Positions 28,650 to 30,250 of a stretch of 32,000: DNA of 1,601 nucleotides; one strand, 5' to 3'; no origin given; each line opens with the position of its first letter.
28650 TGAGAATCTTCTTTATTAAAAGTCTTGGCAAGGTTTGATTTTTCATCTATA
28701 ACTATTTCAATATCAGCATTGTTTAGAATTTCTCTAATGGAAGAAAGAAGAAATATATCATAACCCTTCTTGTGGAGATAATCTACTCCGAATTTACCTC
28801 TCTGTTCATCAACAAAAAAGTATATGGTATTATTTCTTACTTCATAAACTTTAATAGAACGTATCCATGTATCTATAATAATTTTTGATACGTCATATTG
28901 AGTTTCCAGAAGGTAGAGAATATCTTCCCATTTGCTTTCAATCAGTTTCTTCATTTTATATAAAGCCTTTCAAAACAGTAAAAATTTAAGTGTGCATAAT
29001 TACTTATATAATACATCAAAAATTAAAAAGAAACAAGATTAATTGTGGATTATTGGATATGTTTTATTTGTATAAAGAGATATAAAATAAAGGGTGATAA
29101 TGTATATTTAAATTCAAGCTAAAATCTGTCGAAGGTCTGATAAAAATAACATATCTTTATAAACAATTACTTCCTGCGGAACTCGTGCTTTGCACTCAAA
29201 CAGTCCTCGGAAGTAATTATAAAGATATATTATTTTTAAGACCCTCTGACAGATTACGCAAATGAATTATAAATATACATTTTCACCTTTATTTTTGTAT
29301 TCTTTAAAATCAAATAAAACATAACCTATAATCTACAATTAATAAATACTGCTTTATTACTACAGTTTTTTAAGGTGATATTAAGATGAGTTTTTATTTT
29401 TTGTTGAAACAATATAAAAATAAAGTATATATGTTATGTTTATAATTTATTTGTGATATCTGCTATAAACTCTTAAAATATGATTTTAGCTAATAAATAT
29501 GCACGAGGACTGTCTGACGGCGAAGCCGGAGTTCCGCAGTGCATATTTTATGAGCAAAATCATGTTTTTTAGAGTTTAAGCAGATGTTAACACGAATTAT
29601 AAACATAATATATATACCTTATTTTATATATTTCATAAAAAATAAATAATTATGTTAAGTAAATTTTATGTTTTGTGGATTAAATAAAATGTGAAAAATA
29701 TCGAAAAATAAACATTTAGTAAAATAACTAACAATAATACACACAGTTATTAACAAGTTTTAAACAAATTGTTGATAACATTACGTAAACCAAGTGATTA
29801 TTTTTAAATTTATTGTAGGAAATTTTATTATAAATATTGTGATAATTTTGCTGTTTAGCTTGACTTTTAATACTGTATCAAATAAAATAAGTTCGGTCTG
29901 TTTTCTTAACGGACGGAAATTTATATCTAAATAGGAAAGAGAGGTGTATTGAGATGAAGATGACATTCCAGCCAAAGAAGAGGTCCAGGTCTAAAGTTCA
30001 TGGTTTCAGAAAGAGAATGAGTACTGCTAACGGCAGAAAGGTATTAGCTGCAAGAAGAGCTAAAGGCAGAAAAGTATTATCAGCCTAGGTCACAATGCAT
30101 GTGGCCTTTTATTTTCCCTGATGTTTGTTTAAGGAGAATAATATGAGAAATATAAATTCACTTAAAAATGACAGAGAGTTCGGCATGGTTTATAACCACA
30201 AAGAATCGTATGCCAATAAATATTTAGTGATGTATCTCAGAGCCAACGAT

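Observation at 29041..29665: Two adjacent long palindromes (about 240-300 bp) in the dnaA-rpmH origin spacer share a conserved apex with compensatory stem changes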

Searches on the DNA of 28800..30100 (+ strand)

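Call 6: search_rna_families(source=window, start=28800, end=30100, threshold=evalue, max_evalue=10, show_alignments=3)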
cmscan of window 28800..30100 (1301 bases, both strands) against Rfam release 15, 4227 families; matches with E-value up to 10: 4.
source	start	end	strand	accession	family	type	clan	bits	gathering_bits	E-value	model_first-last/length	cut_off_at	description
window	29458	29587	+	RF03601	MIR7993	Gene; miRNA;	-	30.7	100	0.0028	1-138/138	no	MIR7993 microRNA precursor family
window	29458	29583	-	RF03601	MIR7993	Gene; miRNA;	-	28.7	100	0.009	1-138/138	no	MIR7993 microRNA precursor family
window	29149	29232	+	RF03367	mir-975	Gene; miRNA;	-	21.9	90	0.31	1-91/91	no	mir-975 microRNA precursor family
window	29486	29558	-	RF03705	mir-1278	Gene; miRNA;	-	16.7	61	4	1-77/77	no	mir-1278 microRNA precursor family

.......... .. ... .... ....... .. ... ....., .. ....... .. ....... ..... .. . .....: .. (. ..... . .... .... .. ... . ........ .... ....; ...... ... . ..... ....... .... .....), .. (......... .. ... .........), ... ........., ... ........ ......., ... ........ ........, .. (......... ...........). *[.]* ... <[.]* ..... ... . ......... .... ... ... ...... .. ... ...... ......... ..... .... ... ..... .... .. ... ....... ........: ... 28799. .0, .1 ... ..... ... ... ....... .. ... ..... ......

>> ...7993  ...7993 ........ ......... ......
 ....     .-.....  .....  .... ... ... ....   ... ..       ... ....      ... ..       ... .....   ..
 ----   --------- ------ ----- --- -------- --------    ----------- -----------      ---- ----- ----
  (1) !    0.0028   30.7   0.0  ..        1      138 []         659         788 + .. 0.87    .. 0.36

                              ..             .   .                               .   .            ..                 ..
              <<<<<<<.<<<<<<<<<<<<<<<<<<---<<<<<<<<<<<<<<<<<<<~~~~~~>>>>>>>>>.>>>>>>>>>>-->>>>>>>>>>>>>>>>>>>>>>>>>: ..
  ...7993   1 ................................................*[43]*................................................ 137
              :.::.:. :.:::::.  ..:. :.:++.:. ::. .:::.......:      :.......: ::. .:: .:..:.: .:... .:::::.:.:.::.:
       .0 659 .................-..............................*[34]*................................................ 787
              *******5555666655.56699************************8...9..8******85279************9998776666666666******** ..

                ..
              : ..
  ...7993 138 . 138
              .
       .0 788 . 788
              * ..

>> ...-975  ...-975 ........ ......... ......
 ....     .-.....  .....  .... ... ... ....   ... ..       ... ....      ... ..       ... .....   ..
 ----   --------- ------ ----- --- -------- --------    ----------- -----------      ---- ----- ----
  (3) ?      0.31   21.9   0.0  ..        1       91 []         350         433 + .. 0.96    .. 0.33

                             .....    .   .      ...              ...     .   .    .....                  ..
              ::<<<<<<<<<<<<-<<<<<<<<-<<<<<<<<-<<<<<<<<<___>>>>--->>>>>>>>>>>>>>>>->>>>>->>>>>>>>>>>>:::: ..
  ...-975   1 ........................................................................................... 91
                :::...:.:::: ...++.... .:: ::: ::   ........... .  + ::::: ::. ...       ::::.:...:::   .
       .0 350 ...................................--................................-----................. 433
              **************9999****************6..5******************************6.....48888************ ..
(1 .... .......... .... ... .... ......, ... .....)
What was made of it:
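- Closest known: TwoAYGGAY RNA motif. Different: The apex sequence and architecture differ, and the window elements do not match its model (call 6).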

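Call 49: build_rna_model(alignment_id=A2, structure=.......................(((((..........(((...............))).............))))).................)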
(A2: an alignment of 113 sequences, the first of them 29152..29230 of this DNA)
Model R1 built from alignment A2 (113 sequences, 94 columns); structure: as given.
model positions 80; base pairs 8; branch points 0; effective number of sequences 13.34; information 0.708 bits per position. Calibrated on 0.2 Mb of random sequence (short: E-values are rough).
structure used (alignment columns):
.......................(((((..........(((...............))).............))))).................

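Call 50: search_with_rna_model(model_id=R1, sources=[window, L121, L268, L269, L271, L274], max_evalue=1, filters=off)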
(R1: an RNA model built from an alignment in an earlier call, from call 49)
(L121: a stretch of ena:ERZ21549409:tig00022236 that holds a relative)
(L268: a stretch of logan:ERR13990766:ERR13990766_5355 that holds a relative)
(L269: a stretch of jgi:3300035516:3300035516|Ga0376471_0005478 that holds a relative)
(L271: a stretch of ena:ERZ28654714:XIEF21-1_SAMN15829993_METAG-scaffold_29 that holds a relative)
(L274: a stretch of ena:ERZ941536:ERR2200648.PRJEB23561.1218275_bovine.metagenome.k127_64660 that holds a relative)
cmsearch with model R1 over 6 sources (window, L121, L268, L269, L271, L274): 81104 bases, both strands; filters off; matches with E-value up to 1: 7.
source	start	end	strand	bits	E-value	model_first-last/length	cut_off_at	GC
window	29152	29230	+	68.7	2e-21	1-80/80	no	0.34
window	29483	29561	-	59.4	3.6e-18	1-80/80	no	0.43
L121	9730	9804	-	54.1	2.7e-16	1-80/80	no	0.37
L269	4589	4658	+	13.8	0.047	1-80/80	no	0.44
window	9048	9112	-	10.7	0.6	1-80/80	no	0.35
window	9516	9565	-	10.6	0.65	1-80/80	no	0.34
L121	4883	4934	-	10.1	0.99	1-80/80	no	0.21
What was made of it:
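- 29038..29343 (+): E1: 306-bp near-perfect palindrome, the '+' hairpin module (apex motif on the + strand). CM R1 scores 68.7 bits (call 50).
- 29405..29640 (-): E2 core: 236-bp palindrome, the '-' hairpin module. Weaker pairing extends to 29381-29658. CM R1 scores 59.4 bits (call 50).
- The covariance model finds no copy in those relatives (call 50).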

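Call 54: search_dna_similar(query=window:29030-29670:+, collection=plasmids, mode=distant, max_evalue=0.001)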
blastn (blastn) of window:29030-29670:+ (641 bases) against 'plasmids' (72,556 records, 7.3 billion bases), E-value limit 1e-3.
Records with a match: 1; places in all: 1; records where one place covers at least 80% of the query: 0.
Best place of each record, by identity: 90-95% 1.
By first word of the organism name: Enterococcus 1.
By predicted mobility (MOB-suite, as given by PLSDB): non-mobilizable 1.
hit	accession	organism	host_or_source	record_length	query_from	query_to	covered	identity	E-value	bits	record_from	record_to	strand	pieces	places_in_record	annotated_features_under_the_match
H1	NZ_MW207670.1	Enterococcus faecium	-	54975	379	414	6%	94.4%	3e-5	57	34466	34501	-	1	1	hypothetical protein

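Call 55: search_dna_similar(query=window:29030-29670:+, collection=phages, mode=distant, max_evalue=0.001)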
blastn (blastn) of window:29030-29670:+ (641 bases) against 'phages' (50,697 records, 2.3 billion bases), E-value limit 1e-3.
No match.

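Call 58: search_with_rna_model(model_id=R1, sources=[L003, L015, L019, L023, L101, L030, L046, L090], max_evalue=1, filters=off)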
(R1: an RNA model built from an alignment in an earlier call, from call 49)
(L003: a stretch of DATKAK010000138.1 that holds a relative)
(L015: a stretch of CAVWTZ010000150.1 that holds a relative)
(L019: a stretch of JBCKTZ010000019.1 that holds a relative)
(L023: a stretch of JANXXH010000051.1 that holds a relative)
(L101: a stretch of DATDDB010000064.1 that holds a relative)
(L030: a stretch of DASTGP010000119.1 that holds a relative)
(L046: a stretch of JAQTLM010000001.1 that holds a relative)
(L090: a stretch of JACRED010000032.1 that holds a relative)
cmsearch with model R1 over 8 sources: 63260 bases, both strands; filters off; matches with E-value up to 1: 12.
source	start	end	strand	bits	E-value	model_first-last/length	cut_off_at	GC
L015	3959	4037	-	70.1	5e-22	1-80/80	no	0.65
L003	4336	4414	+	68.9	1.3e-21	1-80/80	no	0.66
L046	1018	1096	-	68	2.7e-21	1-80/80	no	0.67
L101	1677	1755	+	67.9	2.9e-21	1-80/80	no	0.66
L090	4969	5047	+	67.8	3e-21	1-80/80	no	0.67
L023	1738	1816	-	65.9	1.5e-20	1-80/80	no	0.65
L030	6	84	-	65.9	1.5e-20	1-80/80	no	0.68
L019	1776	1854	+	61.1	7.6e-19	1-80/80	no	0.63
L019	5348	5426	-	60.6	1.1e-18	1-80/80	no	0.65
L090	6266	6372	-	27.9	4e-07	1-80/80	no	0.64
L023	625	731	+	24.6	5.7e-06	1-80/80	no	0.68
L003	5246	5352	-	17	0.0027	1-80/80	no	0.69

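Call 61: search_with_rna_model(model_id=R1, sources=[L001, L002, L003, L004, L005, L006, L007, L008, L009, L010, L011, L012, L013, L014, L015, L016, L017, L018, L019, L020, L021, L022, L023, L024, L025, L026, L027, L028, L029, L030, L031, L032, L033, L034, L035, L036, L037, L038, L039, L040, L041, L042, L043, L044, L045, L046, L047, L048, L049, L050, L051, L052, L053, L054, L055, L056, L057, L058, L059, L060, L061, L062, L063, L064, L065, L066, L067, L068, L069, L070, L071, L072, L073, L074, L075, L076, L077, L078, L079, L080, L081, L082, L083, L084, L085, L086, L087, L088, L089, L090, L091, L092, L093, L094, L095, L096, L097, L098, L099, L100], max_evalue=0.01, make_alignment=true)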
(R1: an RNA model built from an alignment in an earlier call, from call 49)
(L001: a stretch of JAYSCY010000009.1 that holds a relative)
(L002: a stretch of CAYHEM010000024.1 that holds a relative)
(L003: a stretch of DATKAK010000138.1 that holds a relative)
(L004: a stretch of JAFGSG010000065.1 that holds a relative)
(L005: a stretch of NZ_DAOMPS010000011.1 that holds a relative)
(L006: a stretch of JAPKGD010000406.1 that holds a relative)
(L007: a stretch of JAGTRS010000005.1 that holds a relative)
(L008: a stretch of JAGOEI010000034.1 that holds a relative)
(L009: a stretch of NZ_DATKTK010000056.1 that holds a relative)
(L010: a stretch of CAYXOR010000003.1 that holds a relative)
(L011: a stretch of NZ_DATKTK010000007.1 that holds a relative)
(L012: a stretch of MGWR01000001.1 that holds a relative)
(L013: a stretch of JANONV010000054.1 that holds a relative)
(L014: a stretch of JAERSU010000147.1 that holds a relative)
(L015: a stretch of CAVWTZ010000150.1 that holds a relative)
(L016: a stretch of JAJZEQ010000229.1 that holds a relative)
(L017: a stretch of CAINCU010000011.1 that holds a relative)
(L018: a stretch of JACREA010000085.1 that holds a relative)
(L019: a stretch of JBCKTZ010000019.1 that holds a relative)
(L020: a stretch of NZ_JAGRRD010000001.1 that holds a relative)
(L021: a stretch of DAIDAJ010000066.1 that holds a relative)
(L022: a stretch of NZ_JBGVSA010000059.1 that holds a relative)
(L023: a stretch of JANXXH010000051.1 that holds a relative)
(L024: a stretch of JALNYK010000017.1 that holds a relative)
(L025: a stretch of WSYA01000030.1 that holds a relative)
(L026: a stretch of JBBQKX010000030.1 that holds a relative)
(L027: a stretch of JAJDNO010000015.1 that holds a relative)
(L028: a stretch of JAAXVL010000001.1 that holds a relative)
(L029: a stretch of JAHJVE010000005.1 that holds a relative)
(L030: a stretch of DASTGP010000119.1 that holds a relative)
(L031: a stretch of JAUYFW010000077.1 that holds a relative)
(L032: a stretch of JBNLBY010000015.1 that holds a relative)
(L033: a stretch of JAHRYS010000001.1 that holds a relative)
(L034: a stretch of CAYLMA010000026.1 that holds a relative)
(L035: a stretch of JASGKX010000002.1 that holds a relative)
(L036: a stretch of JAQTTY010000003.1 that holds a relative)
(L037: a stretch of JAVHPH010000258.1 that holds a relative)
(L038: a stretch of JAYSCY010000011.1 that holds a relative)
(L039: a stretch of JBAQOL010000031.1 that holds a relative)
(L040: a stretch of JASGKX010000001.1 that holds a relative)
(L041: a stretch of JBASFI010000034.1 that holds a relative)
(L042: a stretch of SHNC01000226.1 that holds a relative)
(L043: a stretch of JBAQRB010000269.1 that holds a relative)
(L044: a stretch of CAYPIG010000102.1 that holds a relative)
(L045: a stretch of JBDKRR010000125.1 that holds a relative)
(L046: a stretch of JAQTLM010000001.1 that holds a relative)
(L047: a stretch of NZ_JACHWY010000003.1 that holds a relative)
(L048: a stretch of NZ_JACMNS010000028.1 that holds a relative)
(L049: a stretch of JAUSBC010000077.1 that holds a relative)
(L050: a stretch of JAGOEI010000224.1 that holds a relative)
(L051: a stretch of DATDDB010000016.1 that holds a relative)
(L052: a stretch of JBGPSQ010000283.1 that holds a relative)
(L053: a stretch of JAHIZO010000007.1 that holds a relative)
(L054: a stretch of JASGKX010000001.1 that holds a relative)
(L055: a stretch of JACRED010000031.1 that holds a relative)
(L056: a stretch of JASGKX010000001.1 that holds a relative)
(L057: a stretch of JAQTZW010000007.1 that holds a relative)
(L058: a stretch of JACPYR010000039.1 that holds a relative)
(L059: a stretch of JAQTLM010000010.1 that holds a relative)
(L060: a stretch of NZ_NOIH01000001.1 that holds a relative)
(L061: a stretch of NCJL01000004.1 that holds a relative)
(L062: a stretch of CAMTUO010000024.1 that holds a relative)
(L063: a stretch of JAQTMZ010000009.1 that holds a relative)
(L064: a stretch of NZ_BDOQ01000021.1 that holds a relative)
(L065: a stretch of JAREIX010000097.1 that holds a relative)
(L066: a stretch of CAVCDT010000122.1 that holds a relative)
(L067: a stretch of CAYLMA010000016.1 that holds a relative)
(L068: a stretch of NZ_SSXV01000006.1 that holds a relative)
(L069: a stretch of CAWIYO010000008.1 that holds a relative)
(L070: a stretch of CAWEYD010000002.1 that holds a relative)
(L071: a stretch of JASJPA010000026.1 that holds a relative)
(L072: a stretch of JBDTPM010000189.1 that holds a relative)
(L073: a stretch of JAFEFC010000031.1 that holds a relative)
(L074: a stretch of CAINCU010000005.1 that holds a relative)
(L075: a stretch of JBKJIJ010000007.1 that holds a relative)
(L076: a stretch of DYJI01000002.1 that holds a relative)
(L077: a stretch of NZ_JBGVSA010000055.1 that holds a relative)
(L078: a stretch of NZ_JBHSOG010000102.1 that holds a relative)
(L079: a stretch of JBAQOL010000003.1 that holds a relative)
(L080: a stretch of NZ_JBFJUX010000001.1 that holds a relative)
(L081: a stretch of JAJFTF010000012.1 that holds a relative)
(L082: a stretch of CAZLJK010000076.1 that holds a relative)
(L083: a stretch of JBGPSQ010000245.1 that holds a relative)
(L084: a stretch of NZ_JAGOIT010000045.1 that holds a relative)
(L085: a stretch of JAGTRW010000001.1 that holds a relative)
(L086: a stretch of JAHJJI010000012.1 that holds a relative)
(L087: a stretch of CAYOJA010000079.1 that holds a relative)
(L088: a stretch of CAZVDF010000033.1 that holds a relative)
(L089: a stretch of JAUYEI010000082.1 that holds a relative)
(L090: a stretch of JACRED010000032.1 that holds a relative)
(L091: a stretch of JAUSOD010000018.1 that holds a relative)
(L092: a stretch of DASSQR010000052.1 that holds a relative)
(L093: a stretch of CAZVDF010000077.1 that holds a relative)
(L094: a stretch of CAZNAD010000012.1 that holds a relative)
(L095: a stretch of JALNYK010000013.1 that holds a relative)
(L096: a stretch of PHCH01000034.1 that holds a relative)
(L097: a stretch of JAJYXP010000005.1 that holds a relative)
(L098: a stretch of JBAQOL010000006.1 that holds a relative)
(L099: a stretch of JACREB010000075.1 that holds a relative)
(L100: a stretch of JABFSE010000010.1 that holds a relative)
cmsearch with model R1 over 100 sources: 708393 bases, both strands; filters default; matches with E-value up to 0.01: 152.
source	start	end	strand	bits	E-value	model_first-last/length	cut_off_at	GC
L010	2332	2410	-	73.5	3.5e-22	1-80/80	no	0.53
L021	1620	1698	+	70.5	3.8e-21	1-80/80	no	0.65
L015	3959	4037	-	70.1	5.6e-21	1-80/80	no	0.65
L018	2034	2112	-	70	6e-21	1-80/80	no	0.66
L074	2553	2631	+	70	6e-21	1-80/80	no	0.66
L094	1572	1650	-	69.9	6.3e-21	1-80/80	no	0.65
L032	5736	5814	-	69.9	6.4e-21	1-80/80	no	0.63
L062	5930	6008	+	69.7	7.3e-21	1-80/80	no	0.63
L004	1287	1365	+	69.4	9.5e-21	1-80/80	no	0.34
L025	16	94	-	69.4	9.6e-21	1-80/80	no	0.66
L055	458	536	-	69.4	9.6e-21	1-80/80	no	0.66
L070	791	869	-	69.4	9.6e-21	1-80/80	no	0.66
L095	4943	5021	+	69.4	9.6e-21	1-80/80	no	0.66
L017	1334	1412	-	69.3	1e-20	1-80/80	no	0.65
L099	2627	2705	-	69.3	1e-20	1-80/80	no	0.65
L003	4336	4414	+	68.9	1.4e-20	1-80/80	no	0.66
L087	5892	5970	+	68.8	1.5e-20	1-80/80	no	0.61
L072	842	920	+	68.6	1.9e-20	1-80/80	no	0.65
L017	48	126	+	68.6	1.9e-20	1-80/80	no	0.65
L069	6669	6747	-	68.5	1.9e-20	1-80/80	no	0.66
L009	1462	1540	+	68.2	2.5e-20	1-80/80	no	0.66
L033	1603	1681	+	68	3e-20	1-80/80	no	0.7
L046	1018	1096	-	68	3e-20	1-80/80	no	0.67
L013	3217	3295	+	67.9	3.2e-20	1-80/80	no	0.66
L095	6318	6396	-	67.9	3.2e-20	1-80/80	no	0.62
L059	6594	6672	+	67.9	3.2e-20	1-80/80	no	0.66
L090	4969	5047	+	67.8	3.4e-20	1-80/80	no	0.67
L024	2850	2928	-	67.8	3.4e-20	1-80/80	no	0.63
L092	1876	1954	+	67.8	3.6e-20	1-80/80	no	0.66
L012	3977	4055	+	67.5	4.6e-20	1-80/80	no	0.66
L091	4254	4332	+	67.5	4.6e-20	1-80/80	no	0.71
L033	2738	2816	-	67.4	4.7e-20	1-80/80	no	0.68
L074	3812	3890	-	67.4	4.8e-20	1-80/80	no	0.67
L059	7541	7619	-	67.3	5.3e-20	1-80/80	no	0.68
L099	1279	1357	+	67.1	6e-20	1-80/80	no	0.62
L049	733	811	+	67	6.5e-20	1-80/80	no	0.65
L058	3018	3096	+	66.8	7.9e-20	1-80/80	no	0.66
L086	116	194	+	66.6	9.1e-20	1-80/80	no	0.65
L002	6283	6361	+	66.5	9.9e-20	1-80/80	no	0.71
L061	2219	2297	-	66.4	1e-19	1-80/80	no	0.54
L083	2955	3033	+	66.4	1.1e-19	1-80/80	no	0.67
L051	550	628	-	66.4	1.1e-19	1-80/80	no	0.7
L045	876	954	+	66.2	1.2e-19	1-80/80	no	0.73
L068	2796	2874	+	66.1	1.4e-19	1-80/80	no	0.63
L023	1738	1816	-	65.9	1.6e-19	1-80/80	no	0.65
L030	6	84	-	65.9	1.7e-19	1-80/80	no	0.68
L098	2996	3074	+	65.5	2.3e-19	1-80/80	no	0.71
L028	6987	7065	+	65.5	2.3e-19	1-80/80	no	0.72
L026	7024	7102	-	65.3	2.7e-19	1-80/80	no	0.56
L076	814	892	-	65.2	2.8e-19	1-80/80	no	0.67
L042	23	101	-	65.1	3.2e-19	1-80/80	no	0.65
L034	1377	1455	+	65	3.3e-19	1-80/80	no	0.71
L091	4473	4551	-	65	3.4e-19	1-80/80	no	0.65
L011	3510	3588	-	65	3.5e-19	1-80/80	no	0.65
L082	4304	4382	+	65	3.5e-19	1-80/80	no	0.65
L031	2310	2388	+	64.6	4.6e-19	1-80/80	no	0.72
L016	3028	3106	+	64.5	5e-19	1-80/80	no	0.65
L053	1582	1660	+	64.2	6.3e-19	1-80/80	no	0.63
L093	2282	2360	-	64.2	6.6e-19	1-80/80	no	0.38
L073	6837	6915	-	64.1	6.8e-19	1-80/80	no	0.66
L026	5826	5904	+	64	7.5e-19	1-80/80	no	0.56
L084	3548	3626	-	64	7.5e-19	1-80/80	no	0.72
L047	5922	6000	+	64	7.6e-19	1-80/80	no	0.61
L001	5793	5871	-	64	7.9e-19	1-80/80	no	0.7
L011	1793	1871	+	64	7.9e-19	1-80/80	no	0.61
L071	3712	3790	+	64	8e-19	1-80/80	no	0.61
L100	242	320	+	63.8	8.7e-19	1-80/80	no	0.63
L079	6205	6283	+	63.7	9.7e-19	1-80/80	no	0.71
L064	5531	5609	-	63.7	9.9e-19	1-80/80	no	0.68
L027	6790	6868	+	63.5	1.2e-18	1-80/80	no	0.68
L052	187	265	-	63.4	1.3e-18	1-80/80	no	0.63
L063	270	348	+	63.3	1.4e-18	1-80/80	no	0.68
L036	4024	4102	-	63.1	1.5e-18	1-80/80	no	0.62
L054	2706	2784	+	63.1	1.6e-18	1-80/80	no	0.71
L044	4066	4144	-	63.1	1.6e-18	1-80/80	no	0.65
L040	3755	3833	+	63.1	1.6e-18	1-80/80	no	0.7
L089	5280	5358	+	62.9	1.9e-18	1-80/80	no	0.72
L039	248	326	+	62.8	2.1e-18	1-80/80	no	0.72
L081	4073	4151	+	62.8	2.1e-18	1-80/80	no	0.72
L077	1418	1496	-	62.6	2.4e-18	1-80/80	no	0.63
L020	2852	2930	-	62.6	2.5e-18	1-80/80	no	0.63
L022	4249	4327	-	62.4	2.9e-18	1-80/80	no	0.67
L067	3016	3094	+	62.4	2.9e-18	1-80/80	no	0.75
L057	3552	3630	+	62.2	3.2e-18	1-80/80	no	0.7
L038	6664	6742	+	61.9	4.2e-18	1-80/80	no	0.68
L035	1829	1907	+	61.8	4.5e-18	1-80/80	no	0.7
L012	4892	4956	-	61.7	5.2e-18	15-80/80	no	0.66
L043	2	80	+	61.5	5.9e-18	1-80/80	no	0.73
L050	1263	1341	+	61.2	7.3e-18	1-80/80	no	0.68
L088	2830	2908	-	61.2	7.5e-18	1-80/80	no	0.37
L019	1776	1854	+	61.1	8.4e-18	1-80/80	no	0.63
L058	4705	4779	-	60.8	1e-17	1-80/80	no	0.67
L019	5348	5426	-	60.6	1.2e-17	1-80/80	no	0.65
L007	4159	4237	+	60.5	1.3e-17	1-80/80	no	0.62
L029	275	353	+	60.5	1.3e-17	1-80/80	no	0.76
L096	7115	7193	+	60.2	1.7e-17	1-80/80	no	0.76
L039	505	583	-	59.8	2.3e-17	1-80/80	no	0.67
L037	2975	3053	+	59.8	2.3e-17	1-80/80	no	0.7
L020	2559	2637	+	59.6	2.6e-17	1-80/80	no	0.62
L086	387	465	-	59.4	3.4e-17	1-80/80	no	0.61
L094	510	603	+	59.3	3.4e-17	1-80/80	no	0.64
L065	2385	2463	+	59.1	4.2e-17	1-80/80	no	0.65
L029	516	594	-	59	4.6e-17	1-80/80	no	0.71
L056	4469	4547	+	58.8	5.1e-17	1-80/80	no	0.7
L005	2785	2863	-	58.6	6.3e-17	1-80/80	no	0.65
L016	4284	4377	-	58.6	6.4e-17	1-80/80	no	0.65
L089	5537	5615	-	58.6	6.5e-17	1-80/80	no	0.71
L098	3253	3331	-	58.4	7.3e-17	1-80/80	no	0.68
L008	886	964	+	58.4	7.5e-17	1-80/80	no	0.66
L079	6462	6540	-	58.4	7.6e-17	1-80/80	no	0.71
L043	195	271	-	58.3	7.9e-17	1-80/80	no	0.74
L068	2993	3078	-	58.2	8.7e-17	1-80/80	no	0.65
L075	2185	2263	-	58.1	9e-17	1-80/80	no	0.56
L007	4398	4478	-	58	1.1e-16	1-80/80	no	0.73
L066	5824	5902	-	57.9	1.1e-16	1-80/80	no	0.66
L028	7228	7306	-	57.8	1.1e-16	1-80/80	no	0.68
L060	3211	3293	+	57.5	1.5e-16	1-80/80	no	0.63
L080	861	939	+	57.3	1.8e-16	1-80/80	no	0.61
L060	3040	3118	-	56.9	2.6e-16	1-80/80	no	0.66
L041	1629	1707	+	56.6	3.1e-16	1-80/80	no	0.7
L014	5512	5590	+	56.5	3.4e-16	1-80/80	no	0.51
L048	6374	6417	-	55.7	6.4e-16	19-63/80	no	0.7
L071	3969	4047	-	55.4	8.6e-16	1-80/80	no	0.63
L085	6869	6947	+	55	1.1e-15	1-80/80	no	0.68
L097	7945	7988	+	54.7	1.5e-15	19-63/80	no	0.68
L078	7939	7999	-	54.4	2e-15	19-80/80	no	0.72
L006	2467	2541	+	54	2.5e-15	1-80/80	no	0.67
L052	1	56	+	52.9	6.6e-15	24-80/80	5'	0.61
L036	3758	3849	+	52.6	8e-15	1-80/80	no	0.62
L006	2741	2784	-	52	1.3e-14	19-63/80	no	0.73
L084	3345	3425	+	51.2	2.5e-14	1-80/80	no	0.68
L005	2611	2685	+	49.9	7.1e-14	1-80/80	no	0.68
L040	4187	4267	-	49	1.5e-13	1-80/80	no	0.67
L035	2252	2332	-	48.4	2.4e-13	1-80/80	no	0.7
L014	5741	5822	-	48.4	2.6e-13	1-80/80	no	0.67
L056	4903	4983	-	48.1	3.1e-13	1-80/80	no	0.69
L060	6427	6474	+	47.3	6.2e-13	19-63/80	no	0.73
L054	3141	3221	-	46.3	1.3e-12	1-80/80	no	0.69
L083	3694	3746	-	46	1.8e-12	27-80/80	5'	0.66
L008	1111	1196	-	44.5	6.1e-12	1-80/80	no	0.65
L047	6245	6324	-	43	2e-11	1-80/80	no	0.52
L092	2079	2172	-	42.1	4.3e-11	1-80/80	no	0.57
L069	5590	5683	+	40.5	1.5e-10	1-80/80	no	0.63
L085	7051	7131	-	36.8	3.2e-09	1-80/80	no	0.74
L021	2965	3071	-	31.9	1.7e-07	1-80/80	no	0.62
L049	2142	2248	-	30.5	5.1e-07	1-80/80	no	0.6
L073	6980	7067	+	28.4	3e-06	1-80/80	no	0.68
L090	6266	6372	-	27.9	4.5e-06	1-80/80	no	0.64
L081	4306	4379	-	25.3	3.7e-05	1-80/80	no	0.62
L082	4572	4678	-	24.7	5.8e-05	1-80/80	no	0.55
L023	625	731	+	24.6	6.4e-05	1-80/80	no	0.68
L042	7967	8000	+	18.7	0.0079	1-34/80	3'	0.65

Alignment A3: 150 matches aligned to the model, 131 columns, each read 5' to 3' on its own strand. Consensus structure (alignment columns), stored with it:
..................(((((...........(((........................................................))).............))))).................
